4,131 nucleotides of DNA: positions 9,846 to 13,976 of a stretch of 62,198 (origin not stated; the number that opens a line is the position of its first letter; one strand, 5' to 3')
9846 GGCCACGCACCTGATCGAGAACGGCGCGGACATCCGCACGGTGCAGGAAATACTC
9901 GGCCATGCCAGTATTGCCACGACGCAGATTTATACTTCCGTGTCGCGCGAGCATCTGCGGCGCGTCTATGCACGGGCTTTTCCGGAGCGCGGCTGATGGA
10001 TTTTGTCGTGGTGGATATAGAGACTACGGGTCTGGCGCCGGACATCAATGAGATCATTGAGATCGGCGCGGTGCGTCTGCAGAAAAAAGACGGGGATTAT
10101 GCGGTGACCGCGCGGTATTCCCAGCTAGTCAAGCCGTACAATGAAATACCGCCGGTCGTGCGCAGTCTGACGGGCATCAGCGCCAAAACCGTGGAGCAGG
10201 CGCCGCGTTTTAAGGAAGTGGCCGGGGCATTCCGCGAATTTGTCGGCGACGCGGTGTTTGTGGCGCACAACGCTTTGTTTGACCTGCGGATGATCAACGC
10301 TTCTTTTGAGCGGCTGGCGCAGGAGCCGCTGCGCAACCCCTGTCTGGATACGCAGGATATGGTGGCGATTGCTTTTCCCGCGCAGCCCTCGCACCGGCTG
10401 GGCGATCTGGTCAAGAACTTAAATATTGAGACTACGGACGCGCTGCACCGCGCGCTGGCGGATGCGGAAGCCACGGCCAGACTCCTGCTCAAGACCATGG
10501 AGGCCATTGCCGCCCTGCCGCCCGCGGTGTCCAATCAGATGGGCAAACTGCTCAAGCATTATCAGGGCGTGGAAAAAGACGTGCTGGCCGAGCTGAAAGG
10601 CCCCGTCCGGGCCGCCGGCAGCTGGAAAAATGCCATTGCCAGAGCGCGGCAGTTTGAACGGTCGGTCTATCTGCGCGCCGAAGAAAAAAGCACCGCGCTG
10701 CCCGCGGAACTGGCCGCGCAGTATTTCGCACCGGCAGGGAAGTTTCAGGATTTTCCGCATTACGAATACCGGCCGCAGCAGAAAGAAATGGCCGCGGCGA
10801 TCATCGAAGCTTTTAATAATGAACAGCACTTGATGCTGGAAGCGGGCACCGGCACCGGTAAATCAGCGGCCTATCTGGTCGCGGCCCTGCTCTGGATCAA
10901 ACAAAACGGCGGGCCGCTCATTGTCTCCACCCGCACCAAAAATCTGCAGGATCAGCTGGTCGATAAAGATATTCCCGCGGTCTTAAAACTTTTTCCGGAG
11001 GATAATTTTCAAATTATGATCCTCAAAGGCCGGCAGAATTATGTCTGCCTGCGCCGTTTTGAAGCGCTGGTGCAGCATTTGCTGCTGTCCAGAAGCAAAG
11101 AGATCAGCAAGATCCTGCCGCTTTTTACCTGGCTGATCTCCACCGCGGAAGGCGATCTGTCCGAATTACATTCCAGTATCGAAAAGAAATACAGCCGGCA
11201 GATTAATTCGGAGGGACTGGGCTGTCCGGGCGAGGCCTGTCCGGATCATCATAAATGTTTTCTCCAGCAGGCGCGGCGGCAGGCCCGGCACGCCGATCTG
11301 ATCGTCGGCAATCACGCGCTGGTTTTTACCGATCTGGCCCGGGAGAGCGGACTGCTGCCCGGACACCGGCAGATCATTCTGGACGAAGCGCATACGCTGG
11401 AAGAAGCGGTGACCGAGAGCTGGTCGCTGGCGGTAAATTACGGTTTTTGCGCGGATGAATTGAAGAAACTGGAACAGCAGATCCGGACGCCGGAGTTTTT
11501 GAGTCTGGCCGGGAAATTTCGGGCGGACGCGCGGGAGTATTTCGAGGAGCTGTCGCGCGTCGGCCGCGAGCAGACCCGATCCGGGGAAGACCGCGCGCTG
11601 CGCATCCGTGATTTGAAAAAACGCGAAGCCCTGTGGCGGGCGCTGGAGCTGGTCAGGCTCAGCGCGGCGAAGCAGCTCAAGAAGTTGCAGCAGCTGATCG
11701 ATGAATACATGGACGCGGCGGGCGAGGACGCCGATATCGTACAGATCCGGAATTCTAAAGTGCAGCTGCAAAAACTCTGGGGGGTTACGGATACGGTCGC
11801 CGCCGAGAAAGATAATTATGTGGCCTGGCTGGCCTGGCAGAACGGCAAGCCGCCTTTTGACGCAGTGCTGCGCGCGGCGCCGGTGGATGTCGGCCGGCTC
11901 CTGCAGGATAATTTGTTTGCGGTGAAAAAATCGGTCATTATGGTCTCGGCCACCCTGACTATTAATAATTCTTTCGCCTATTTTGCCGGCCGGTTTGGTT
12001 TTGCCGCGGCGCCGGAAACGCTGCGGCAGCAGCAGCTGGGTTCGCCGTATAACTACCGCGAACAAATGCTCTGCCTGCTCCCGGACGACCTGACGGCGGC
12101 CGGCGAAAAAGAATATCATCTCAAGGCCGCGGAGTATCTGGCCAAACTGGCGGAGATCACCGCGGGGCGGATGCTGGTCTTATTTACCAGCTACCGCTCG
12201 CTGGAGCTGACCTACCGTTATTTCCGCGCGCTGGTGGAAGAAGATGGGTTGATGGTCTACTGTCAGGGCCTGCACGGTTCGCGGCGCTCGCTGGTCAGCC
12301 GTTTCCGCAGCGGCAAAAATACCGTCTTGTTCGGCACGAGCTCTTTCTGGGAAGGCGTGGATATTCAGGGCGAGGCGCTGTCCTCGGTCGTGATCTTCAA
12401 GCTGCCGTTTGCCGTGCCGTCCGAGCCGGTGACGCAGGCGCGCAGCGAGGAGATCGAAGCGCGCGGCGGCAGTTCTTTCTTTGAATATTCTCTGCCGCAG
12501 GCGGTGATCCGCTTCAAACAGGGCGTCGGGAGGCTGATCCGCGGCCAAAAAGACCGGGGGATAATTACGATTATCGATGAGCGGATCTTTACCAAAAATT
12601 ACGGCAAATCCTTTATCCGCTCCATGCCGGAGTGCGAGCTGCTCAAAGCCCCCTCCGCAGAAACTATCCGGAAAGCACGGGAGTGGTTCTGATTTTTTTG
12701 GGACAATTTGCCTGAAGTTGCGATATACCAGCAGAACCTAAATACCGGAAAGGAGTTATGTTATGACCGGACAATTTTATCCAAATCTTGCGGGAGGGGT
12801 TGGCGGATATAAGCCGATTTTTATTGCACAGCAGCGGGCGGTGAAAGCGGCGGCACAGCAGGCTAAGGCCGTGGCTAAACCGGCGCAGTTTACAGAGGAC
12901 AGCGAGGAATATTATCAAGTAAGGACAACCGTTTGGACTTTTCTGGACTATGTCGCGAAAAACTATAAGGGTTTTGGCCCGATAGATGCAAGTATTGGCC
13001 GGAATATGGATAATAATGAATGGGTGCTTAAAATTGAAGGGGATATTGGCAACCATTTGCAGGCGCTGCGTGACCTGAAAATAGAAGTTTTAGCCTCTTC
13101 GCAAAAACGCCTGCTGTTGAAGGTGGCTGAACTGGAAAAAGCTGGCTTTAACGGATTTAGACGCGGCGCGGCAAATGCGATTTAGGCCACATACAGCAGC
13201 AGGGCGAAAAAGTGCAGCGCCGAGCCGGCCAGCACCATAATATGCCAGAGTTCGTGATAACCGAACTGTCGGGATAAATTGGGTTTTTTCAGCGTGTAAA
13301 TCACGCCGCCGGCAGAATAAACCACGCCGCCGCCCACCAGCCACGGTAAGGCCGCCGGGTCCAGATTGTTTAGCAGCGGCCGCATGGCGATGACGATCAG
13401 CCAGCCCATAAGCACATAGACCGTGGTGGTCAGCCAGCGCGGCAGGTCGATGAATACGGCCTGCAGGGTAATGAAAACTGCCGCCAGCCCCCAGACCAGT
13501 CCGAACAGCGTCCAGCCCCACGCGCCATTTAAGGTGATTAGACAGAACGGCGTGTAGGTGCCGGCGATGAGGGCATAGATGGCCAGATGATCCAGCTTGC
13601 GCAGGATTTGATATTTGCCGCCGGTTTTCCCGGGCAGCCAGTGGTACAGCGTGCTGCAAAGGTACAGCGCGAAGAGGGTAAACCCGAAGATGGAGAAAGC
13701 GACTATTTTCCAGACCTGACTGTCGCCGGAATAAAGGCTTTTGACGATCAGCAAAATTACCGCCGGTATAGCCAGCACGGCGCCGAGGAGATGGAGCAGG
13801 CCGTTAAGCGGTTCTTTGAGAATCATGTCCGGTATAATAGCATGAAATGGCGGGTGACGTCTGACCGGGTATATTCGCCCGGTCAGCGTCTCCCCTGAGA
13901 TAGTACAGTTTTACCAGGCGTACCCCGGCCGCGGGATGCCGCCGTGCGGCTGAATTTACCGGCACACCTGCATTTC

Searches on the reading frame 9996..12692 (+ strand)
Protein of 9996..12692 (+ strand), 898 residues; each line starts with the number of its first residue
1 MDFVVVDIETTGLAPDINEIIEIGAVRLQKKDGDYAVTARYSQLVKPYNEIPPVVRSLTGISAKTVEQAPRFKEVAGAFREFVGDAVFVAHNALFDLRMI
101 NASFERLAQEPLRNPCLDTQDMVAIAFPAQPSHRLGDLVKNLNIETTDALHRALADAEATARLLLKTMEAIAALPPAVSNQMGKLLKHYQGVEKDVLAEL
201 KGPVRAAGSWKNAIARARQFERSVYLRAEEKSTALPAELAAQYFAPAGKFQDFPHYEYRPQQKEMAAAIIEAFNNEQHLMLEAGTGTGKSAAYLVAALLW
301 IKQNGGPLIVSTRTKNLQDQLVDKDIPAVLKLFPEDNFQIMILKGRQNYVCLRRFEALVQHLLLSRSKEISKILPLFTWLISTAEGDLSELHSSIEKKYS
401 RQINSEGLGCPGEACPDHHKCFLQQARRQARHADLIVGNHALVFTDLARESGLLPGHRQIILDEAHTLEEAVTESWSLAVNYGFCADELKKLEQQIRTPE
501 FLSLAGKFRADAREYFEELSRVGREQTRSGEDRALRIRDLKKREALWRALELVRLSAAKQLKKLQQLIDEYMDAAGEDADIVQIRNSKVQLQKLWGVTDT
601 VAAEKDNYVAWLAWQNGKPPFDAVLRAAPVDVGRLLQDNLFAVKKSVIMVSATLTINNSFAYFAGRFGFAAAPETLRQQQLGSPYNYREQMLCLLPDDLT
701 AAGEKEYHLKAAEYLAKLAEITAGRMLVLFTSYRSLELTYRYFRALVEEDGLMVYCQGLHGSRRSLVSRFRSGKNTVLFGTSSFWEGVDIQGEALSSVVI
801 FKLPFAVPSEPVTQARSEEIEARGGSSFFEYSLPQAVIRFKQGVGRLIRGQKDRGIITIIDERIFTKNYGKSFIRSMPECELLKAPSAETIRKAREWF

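Call 4: search_protein_families(library=pfam, proteins=[window:9996-12692:+])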
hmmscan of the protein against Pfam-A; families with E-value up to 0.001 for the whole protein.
window:9996-12692:+ (898 aa): 8 families
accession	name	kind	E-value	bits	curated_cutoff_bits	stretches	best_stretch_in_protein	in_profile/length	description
PF13307.12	Helicase_C_2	-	4.6e-47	160.6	25.3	1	716-879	2-169/170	Helicase C-terminal domain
PF00929.31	RNase_T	-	1.8e-34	120.1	24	1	4-164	1-164/164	Exonuclease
PF00270.35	DEAD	-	1.3e-10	41.7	26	1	267-323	5-63/167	DEAD/DEAH box helicase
PF16473.11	Rv2179c-like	-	2.4e-09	37.6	27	1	4-164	3-173/177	3'-5' exoribonuclease Rv2179c-like domain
PF04851.21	ResIII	-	4.5e-07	30.3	22.5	1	256-323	2-71/164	Type III restriction enzyme, res subunit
PF00271.37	Helicase_C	-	1.8e-05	25.4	23.5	1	715-817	6-97/110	Helicase conserved C-terminal domain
PF21762.3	DEDDh_C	-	0.00028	21.5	27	0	85-166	107-187/188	DNA polymerase III subunit epsilon-like, C-terminal domain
PF06733.21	DEAD_2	-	0.00047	20.3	21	0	414-480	99-167/172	DEAD_2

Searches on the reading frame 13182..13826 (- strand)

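Call 4: search_protein_families(library=pfam, proteins=[window:13182-13826:-])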
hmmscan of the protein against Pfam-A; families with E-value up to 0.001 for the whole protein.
window:13182-13826:- (214 aa): 1 family
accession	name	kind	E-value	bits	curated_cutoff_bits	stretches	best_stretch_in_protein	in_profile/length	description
PF03006.26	HlyIII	-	4.6e-50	170.8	26.2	1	3-206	4-224/224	Haemolysin-III related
